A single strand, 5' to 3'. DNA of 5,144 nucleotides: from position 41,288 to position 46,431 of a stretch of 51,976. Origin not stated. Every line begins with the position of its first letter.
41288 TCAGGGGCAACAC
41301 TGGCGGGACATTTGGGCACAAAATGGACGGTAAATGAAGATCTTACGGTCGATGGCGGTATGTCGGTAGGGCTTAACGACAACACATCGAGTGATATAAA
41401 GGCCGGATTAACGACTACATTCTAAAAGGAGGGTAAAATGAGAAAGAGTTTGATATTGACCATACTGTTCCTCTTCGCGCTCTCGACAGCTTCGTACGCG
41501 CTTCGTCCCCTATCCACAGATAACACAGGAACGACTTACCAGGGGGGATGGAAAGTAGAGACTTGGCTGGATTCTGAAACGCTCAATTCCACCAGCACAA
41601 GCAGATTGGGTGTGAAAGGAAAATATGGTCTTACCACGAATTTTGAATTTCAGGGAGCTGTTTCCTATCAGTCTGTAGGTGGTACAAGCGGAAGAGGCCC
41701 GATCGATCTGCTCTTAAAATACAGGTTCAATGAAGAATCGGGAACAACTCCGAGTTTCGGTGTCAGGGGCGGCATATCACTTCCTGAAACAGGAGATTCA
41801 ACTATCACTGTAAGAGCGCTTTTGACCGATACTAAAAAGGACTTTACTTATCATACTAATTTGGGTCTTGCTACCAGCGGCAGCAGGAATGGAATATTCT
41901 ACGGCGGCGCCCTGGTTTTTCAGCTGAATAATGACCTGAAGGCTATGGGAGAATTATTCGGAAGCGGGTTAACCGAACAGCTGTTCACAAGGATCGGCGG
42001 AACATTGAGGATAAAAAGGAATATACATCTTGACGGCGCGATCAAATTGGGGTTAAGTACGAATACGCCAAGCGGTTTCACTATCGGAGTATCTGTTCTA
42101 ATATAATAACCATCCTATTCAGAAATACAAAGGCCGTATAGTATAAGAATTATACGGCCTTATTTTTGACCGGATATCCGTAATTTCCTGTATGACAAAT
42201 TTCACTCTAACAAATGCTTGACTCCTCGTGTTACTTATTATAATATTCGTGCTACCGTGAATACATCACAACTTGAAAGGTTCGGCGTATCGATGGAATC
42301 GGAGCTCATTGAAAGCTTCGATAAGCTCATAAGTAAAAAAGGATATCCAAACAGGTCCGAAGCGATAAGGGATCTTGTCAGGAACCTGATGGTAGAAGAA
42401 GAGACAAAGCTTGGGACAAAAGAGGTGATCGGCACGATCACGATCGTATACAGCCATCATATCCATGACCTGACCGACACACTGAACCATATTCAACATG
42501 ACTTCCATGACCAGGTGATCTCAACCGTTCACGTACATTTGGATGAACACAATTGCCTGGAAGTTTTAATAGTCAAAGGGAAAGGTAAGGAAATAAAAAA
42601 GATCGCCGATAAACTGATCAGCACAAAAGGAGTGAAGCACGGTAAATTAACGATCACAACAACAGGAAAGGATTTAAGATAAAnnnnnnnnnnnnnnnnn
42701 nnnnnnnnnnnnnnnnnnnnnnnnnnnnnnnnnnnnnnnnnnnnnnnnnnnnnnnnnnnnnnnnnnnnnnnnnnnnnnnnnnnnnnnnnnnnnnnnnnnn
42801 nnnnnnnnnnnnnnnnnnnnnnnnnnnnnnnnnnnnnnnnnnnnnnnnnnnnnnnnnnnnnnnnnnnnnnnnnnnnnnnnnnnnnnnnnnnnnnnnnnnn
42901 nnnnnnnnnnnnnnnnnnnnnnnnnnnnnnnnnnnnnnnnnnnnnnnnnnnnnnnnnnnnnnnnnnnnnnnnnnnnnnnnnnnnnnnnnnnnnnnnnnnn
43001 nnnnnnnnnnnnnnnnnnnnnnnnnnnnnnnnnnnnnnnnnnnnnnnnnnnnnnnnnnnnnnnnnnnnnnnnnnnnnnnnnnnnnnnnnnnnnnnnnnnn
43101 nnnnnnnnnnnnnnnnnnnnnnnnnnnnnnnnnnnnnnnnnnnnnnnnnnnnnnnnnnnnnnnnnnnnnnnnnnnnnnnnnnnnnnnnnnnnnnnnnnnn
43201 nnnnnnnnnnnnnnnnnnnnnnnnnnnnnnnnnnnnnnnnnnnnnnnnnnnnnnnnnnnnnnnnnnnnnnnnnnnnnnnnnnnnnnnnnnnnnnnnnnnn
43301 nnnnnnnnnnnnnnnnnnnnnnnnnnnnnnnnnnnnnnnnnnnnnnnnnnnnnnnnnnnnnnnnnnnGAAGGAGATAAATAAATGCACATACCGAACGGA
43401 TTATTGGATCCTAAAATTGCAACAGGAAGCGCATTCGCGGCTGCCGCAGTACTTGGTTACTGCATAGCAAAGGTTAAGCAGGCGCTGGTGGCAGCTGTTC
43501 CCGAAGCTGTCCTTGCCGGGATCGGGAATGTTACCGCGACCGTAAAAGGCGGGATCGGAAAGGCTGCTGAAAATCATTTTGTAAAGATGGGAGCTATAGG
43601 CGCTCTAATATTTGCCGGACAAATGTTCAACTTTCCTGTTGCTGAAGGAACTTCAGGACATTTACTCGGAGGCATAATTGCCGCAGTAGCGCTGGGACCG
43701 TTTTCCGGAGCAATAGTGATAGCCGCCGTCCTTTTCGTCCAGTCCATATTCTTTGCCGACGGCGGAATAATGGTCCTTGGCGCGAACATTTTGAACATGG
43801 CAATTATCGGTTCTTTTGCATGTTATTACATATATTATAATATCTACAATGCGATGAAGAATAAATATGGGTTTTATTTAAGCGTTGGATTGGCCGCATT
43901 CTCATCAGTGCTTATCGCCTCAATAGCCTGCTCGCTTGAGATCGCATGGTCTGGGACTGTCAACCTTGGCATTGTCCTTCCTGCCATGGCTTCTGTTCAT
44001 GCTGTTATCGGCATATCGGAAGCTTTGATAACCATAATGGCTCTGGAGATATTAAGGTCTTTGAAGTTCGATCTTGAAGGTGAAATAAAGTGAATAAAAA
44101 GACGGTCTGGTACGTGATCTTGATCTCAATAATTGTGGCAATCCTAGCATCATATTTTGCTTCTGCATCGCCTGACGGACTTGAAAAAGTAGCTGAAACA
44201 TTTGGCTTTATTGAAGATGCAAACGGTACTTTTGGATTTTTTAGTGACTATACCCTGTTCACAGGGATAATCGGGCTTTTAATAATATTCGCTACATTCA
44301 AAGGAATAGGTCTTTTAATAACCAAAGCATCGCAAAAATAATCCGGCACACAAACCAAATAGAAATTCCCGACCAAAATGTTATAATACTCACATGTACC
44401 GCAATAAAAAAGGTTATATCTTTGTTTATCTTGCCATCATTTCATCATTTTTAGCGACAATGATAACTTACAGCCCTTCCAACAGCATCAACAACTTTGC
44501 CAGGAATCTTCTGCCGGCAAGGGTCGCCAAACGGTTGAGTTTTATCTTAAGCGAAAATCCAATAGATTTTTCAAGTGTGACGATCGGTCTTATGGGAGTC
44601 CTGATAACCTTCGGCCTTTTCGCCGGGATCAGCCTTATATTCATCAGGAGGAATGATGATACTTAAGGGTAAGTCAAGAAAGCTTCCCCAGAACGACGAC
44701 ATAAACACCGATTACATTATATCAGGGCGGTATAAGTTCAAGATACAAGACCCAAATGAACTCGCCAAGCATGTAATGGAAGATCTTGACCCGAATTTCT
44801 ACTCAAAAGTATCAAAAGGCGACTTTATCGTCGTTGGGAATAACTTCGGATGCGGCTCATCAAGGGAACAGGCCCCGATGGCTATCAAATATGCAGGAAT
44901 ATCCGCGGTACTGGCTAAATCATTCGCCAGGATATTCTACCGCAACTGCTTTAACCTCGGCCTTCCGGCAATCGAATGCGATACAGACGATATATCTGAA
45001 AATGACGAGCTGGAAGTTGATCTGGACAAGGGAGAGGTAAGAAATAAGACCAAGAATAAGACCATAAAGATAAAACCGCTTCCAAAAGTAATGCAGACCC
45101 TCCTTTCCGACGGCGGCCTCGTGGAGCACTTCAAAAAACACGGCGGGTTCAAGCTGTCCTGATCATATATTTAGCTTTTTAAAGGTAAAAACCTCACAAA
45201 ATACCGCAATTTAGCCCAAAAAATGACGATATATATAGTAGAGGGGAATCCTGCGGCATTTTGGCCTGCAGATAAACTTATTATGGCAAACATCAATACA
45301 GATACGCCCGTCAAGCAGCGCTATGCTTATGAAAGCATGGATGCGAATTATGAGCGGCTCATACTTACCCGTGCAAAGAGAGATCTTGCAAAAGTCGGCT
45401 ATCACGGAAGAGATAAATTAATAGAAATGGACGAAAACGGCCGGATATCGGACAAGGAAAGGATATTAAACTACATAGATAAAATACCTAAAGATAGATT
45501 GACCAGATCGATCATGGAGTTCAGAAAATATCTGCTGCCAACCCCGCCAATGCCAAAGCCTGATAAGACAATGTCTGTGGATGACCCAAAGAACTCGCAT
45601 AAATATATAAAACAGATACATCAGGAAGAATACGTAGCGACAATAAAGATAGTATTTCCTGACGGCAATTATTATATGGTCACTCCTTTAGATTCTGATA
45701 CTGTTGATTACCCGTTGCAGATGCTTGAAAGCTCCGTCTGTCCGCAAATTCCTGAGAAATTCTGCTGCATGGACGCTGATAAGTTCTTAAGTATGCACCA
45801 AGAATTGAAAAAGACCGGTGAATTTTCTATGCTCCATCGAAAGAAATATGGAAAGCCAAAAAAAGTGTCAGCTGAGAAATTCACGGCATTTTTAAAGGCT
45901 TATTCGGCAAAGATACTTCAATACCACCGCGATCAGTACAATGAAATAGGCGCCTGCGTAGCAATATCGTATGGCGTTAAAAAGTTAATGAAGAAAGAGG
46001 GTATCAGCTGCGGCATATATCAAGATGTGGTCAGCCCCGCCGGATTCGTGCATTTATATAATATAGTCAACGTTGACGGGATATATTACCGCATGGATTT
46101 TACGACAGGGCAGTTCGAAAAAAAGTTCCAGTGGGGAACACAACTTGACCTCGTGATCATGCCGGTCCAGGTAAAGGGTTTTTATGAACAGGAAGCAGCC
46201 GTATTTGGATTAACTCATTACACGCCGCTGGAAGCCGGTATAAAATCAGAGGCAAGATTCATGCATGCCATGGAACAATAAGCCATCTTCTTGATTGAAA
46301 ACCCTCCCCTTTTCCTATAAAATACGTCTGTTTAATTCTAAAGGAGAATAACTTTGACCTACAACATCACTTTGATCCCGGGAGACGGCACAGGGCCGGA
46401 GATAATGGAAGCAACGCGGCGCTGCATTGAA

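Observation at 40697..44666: NikR-controlled nickel/cobalt module built around three paralogous small outer-membrane barrels and an ECF S-component pair with no T or A components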

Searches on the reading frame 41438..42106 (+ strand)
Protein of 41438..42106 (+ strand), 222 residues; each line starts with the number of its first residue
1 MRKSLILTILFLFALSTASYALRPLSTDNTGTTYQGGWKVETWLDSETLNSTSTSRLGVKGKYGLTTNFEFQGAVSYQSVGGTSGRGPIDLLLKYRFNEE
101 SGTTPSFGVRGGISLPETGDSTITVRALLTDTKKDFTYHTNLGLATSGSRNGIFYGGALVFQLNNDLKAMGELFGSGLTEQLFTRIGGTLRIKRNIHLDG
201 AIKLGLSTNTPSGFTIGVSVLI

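Call 3: search_protein_families(library=pfam, proteins=[window:41438-42106:+], max_evalue=0.1)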
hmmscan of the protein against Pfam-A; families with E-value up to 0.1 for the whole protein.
window:41438-42106:+ (222 aa): 1 family
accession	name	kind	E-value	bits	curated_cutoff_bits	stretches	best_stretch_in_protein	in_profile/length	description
PF13505.12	OMP_b-brl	-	3.4e-05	24.5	28.7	1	9-172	3-149/175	Outer membrane protein beta-barrel domain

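Call 4: search_protein_families(library=ncbifam, proteins=[window:41438-42106:+], max_evalue=0.1)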
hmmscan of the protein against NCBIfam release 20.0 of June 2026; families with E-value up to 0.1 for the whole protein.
window:41438-42106:+ (222 aa): 1 family
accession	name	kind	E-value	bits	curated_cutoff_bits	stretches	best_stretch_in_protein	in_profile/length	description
NF049866.1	outer_TDE1717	subfamily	0.014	15.4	135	0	1-81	1-77/210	TDE1717 family outer membrane beta-barrel protein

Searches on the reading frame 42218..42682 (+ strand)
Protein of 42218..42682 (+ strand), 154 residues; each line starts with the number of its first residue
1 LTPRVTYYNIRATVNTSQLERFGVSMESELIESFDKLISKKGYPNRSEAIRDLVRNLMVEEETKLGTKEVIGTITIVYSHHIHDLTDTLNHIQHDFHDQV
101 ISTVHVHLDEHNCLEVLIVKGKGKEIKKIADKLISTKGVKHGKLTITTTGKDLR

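Call 3: search_protein_families(library=pfam, proteins=[window:42218-42682:+], max_evalue=0.1)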
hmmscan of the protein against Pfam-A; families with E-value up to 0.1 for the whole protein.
window:42218-42682:+ (154 aa): 3 families
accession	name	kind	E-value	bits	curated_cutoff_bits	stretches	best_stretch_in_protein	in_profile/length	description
PF08753.17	NikR_C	-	3.1e-32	111.1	22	1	71-147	1-77/77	NikR C terminal nickel binding domain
PF01402.27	RHH_1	-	1.4e-07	31.7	20.5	1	21-57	1-36/39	Ribbon-helix-helix protein, copG family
PF21699.3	TM1266-like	-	0.014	15.8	27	1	71-140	2-71/74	Iron-only hydrogenase system regulator, putative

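Call 4: search_protein_families(library=ncbifam, proteins=[window:42218-42682:+], max_evalue=0.1)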
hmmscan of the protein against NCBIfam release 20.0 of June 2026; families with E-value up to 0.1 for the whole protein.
window:42218-42682:+ (154 aa): 7 families
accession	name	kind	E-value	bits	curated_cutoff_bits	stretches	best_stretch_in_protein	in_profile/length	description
NF003381.0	PRK04460.1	equivalog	3.1e-64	215.3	105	1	18-153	3-138/139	nickel-responsive transcriptional regulator NikR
NF002169.0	PRK01002.1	subfamily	1.7e-41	141.4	111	1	18-153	3-139/141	nickel responsive regulator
NF002815.0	PRK02967.1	equivalog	3.1e-41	140.6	83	1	19-149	1-132/139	nickel-responsive transcriptional regulator NikR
NF001884.0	PRK00630.1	subfamily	9e-37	126.4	119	1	16-148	7-142/148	nickel responsive regulator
TIGR02793.1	nikR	equivalog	1.3e-35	122.5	175.45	1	21-146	2-127/129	nickel-responsive transcriptional regulator NikR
NF058555.1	TransRegCdrSHalo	equivalog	1.8e-07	31.1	100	1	20-63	2-45/61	transcriptional regulator CdrS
NF053762.1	aCcr1_fam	equivalog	0.0067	16.3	60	1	26-52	7-32/38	aCcr1 family cell cycle regulator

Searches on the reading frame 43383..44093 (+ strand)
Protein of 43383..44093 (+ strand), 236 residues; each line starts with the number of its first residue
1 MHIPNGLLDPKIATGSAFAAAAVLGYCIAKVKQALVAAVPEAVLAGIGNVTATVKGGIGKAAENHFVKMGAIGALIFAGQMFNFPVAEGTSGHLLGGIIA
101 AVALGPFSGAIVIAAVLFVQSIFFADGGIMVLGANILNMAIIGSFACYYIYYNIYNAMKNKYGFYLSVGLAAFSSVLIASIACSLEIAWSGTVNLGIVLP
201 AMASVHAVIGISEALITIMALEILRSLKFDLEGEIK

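Call 3: search_protein_families(library=pfam, proteins=[window:43383-44093:+], max_evalue=0.1)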
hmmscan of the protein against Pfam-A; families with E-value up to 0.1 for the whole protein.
window:43383-44093:+ (236 aa): 1 family
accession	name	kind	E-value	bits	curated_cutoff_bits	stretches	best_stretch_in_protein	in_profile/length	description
PF01891.21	CbiM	-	1.7e-45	155.8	23.1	2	55-229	28-203/205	Cobalt uptake substrate-specific transmembrane region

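Call 4: search_protein_families(library=ncbifam, proteins=[window:43383-44093:+], max_evalue=0.1)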
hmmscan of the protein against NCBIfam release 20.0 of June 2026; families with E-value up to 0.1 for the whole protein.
window:43383-44093:+ (236 aa): 11 families
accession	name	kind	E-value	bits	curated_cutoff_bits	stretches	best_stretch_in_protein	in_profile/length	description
NF004902.0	PRK06265.1-1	equivalog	5.7e-40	137.3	219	1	63-231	37-202/213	cobalt transporter CbiM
NF005598.0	PRK07331.1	equivalog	8e-27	94.5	401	1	64-227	38-215/323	cobalt transporter CbiM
NF008873.0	PRK11909.1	equivalog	2.5e-25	89.6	225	1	68-225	42-210/230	cobalt transporter CbiM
NF006184.0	PRK08319.1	equivalog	9e-21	74.4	180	1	61-228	37-208/224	energy-coupling factor ABC transporter permease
TIGR00123.1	cbiM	equivalog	5.9e-14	52.5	184.15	1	71-230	47-210/214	cobalt ECF transporter S component CbiM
NF004909.0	PRK06265.2-5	equivalog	7e-12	45.8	172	1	53-231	23-193/196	cobalt transporter CbiM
NF004905.0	PRK06265.1-5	equivalog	1.1e-10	42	173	1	40-228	9-193/205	cobalt transporter CbiM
NF004906.0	PRK06265.2-1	equivalog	4.9e-09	36.4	205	1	1-222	1-190/212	cobalt transporter CbiM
NF004907.0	PRK06265.2-2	subfamily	1.1e-07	31.6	200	1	42-228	36-213/221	cobalt transporter CbiM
NF004903.0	PRK06265.1-3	equivalog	2e-06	27.4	193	1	43-208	14-165/211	cobalt transporter CbiM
NF004904.0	PRK06265.1-4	equivalog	0.0082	15.8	172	1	43-224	13-191/206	cobalt transporter CbiM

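Call 60: search_solved_structures(query=window:43383-44093:+, max_evalue=0.001, show_alignments=2)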
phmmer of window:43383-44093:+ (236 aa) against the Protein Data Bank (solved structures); distinct sequences matched with E-value up to 0.001: 3.
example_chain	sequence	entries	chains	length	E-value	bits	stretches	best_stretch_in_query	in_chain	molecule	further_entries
4m58_A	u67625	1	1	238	2.3e-18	70.4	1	57-225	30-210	Cobalamin biosynthesis protein CbiM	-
4m5b_A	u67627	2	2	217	5.5e-18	69.2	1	57-221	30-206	Cobalamin biosynthesis protein CbiM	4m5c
5x3x_M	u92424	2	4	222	3.9e-07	33.7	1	67-224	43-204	Cobalt transport protein CbiM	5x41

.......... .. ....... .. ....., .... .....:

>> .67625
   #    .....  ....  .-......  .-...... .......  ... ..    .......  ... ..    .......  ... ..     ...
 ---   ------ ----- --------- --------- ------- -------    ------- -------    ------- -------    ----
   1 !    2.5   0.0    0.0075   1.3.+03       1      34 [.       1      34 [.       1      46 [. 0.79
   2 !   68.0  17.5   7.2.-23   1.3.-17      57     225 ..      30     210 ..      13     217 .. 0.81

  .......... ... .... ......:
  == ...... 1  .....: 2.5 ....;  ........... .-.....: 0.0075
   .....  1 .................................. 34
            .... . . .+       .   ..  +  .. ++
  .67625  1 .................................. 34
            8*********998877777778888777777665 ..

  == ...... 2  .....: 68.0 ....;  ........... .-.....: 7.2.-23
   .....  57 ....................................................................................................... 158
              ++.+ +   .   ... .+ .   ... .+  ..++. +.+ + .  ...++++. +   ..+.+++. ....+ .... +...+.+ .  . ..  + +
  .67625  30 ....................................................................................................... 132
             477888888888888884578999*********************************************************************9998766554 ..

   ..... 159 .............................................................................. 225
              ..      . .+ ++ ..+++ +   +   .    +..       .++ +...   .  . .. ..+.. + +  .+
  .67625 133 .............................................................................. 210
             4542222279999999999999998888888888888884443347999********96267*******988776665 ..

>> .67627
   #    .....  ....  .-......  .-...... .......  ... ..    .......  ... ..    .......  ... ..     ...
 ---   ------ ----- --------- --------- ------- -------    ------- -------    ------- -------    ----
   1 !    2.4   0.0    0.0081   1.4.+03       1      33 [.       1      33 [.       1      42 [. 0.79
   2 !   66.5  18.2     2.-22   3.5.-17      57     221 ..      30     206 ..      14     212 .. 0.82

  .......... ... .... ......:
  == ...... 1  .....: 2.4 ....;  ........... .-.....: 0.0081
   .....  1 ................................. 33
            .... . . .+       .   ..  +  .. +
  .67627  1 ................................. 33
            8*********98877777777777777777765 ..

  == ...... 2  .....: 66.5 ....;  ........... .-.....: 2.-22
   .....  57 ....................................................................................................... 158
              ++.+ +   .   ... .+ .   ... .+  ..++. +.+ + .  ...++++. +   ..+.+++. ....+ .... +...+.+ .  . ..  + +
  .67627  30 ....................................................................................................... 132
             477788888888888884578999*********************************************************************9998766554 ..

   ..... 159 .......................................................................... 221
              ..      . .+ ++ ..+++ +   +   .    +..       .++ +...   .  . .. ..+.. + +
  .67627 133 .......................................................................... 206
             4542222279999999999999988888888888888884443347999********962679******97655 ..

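Call 91: find_related_loci(query=window:43383-44093:+, collection=metagenome_contigs, flank=5000)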
Query window:43383-44093:+ (236 aa) in metagenome_contigs; peptide patterns used: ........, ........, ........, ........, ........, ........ (x = any residue, [..] = any of these).
170 stretches matched a pattern; 5 encode a relative of the query (tblastn E <= 1e-3); 5 distinct loci.
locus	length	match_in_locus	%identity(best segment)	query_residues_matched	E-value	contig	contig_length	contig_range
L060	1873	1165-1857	50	1-234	4e-73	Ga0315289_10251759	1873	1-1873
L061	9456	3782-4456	52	1-225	7e-70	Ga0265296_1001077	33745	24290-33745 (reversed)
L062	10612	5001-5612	44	1-231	8e-49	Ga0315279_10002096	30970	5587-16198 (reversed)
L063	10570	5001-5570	41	43-230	6e-37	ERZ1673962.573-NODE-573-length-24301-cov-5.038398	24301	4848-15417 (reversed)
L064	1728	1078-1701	36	1-231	2e-30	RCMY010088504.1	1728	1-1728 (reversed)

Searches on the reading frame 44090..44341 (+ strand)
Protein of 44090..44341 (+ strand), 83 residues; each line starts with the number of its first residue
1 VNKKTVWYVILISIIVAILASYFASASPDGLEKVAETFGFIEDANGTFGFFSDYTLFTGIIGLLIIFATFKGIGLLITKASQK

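Call 3: search_protein_families(library=pfam, proteins=[window:44090-44341:+], max_evalue=0.1)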
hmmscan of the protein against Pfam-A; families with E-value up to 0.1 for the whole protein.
window:44090-44341:+ (83 aa): 1 family
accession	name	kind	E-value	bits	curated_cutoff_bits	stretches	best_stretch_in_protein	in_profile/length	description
PF13190.11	PDGLE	-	7.3e-10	39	27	1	3-75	1-98/102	PDGLE domain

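Call 4: search_protein_families(library=ncbifam, proteins=[window:44090-44341:+], max_evalue=0.1)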
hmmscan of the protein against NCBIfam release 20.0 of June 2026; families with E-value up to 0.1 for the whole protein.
window:44090-44341:+ (83 aa): 7 families
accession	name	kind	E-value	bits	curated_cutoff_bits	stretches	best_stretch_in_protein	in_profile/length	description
NF004934.0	PRK06287.1-5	equivalog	1.4e-07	31.6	115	1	2-37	5-40/99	cobalt transport protein CbiN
NF004931.0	PRK06287.1-2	equivalog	5.4e-07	29.8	142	1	2-37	3-38/107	cobalt transport protein CbiN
NF004932.0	PRK06287.1-3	equivalog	1.7e-06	28.3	191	1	3-38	6-41/105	cobalt transport protein CbiN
NF004930.0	PRK06287.1-1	subfamily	2.4e-05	24.2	142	1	2-35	3-36/110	cobalt transport protein CbiN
NF004933.0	PRK06287.1-4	equivalog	0.00034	20.8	238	1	2-36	17-51/122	cobalt transport protein CbiN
NF052650.1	YknW_fam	equivalog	0.0038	16.8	110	1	3-82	34-112/213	YknW family membrane protein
NF000277.1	qac_SMR_G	exception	0.028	14.7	200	1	9-79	5-71/107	quaternary ammonium compound efflux SMR transporter QacG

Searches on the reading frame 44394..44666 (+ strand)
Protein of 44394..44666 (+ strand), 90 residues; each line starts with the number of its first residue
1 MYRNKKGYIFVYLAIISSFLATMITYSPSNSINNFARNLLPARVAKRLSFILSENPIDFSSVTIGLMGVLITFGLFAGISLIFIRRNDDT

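Call 3: search_protein_families(library=pfam, proteins=[window:44394-44666:+], max_evalue=0.1)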
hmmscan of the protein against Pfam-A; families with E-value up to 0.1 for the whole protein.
window:44394-44666:+ (90 aa): 1 family
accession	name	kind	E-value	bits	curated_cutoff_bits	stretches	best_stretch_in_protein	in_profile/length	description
PF04923.17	Ninjurin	-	0.026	14.9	26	1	45-87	24-67/102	Ninjurin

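Call 4: search_protein_families(library=ncbifam, proteins=[window:44394-44666:+], max_evalue=0.1)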
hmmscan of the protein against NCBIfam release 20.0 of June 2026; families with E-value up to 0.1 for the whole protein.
window:44394-44666:+ (90 aa): 1 family
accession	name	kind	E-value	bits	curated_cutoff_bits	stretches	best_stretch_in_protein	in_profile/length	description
NF008435.0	PRK11275.1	equivalog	0.049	12.7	502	1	9-77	73-140/319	phosphate ABC transporter permease PstC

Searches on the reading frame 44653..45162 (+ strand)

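Call 3: search_protein_families(library=pfam, proteins=[window:44653-45162:+], max_evalue=0.1)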
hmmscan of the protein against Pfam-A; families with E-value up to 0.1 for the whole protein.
window:44653-45162:+ (169 aa): 3 families
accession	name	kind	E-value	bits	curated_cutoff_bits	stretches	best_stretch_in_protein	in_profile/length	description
PF00694.25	Aconitase_C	-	1.9e-19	70.7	22.8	1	40-108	58-127/131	Aconitase C-terminal domain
PF06434.19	Aconitase_2_N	-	0.00034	20.8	27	1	84-155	94-165/204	Aconitate hydratase 2 N-terminus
PF16648.10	Calpain_u2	-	0.089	13.6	27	0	117-143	30-56/67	Unstructured region on Calpain-3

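Call 4: search_protein_families(library=ncbifam, proteins=[window:44653-45162:+], max_evalue=0.1)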
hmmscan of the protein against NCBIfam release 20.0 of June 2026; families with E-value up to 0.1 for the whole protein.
window:44653-45162:+ (169 aa): 18 families
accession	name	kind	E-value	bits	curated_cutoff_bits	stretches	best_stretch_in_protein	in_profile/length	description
NF040625.1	HacB2_Meth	equivalog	3.4e-58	195.7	230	1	1-162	1-158/161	homoaconitase small subunit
TIGR02087.1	LEUD_arch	subfamily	4.6e-58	195.4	108.95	1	14-162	7-156/157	LeuD/DmdB family oxidoreductase small subunit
TIGR02084.1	leud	equivalog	1.7e-55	186.9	245.85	1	14-162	7-156/156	3-isopropylmalate dehydratase small subunit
NF040604.2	HacB_Meth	equivalog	1.5e-51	174.4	230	1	2-162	1-159/159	homoaconitase small subunit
NF010629.0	PRK14023.1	equivalog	2e-41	141.6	229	1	14-166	8-160/166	homoaconitate hydratase small subunit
NF002458.0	PRK01641.1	subfamily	1.6e-24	86.6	167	1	5-145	8-166/202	3-isopropylmalate dehydratase small subunit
TIGR00139.1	h_aconitase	equivalog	4.6e-22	78.2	529.9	1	13-108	538-634/709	homoaconitase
NF005558.0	PRK07229.1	equivalog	1.1e-20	73.8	612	1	13-141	478-621/647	aconitate hydratase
TIGR01342.1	acon_putative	hypoth_equivalog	3.8e-17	61.7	719.15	1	11-124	475-600/655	putative aconitate hydratase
TIGR00171.1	leuD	equivalog_domain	1e-16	61.4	116.25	1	53-140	67-163/188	3-isopropylmalate dehydratase small subunit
TIGR01341.1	aconitase_1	equivalog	9.5e-09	33.5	945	1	50-131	743-821/876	aconitate hydratase AcnA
TIGR01340.1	aconitase_mito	equivalog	2.4e-08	32.8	825.35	1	55-142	621-714/745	aconitate hydratase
NF006757.0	PRK09277.1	subfamily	2.5e-08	32.1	686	1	50-121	752-823/888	aconitate hydratase AcnA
NF009520.0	PRK12881.1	subfamily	7e-08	30.6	905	1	50-116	757-823/893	aconitate hydratase AcnA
TIGR02333.1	2met_isocit_dHY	equivalog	4.5e-06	24.8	1419.85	1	55-113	731-789/858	Fe/S-dependent 2-methylisocitrate dehydratase AcnD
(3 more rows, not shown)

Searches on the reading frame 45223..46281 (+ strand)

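Call 3: search_protein_families(library=pfam, proteins=[window:45223-46281:+], max_evalue=0.1)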
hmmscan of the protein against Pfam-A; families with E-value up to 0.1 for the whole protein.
window:45223-46281:+ (352 aa): 0 families

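Call 4: search_protein_families(library=ncbifam, proteins=[window:45223-46281:+], max_evalue=0.1)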
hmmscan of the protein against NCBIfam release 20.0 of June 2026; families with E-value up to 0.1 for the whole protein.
window:45223-46281:+ (352 aa): 1 family
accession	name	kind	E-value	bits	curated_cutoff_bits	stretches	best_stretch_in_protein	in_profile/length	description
NF045980.1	MAG6410_fam_LP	equivalog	0.0053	15.2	450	1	245-301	209-267/622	MAG6410 family transglutaminase-related lipoprotein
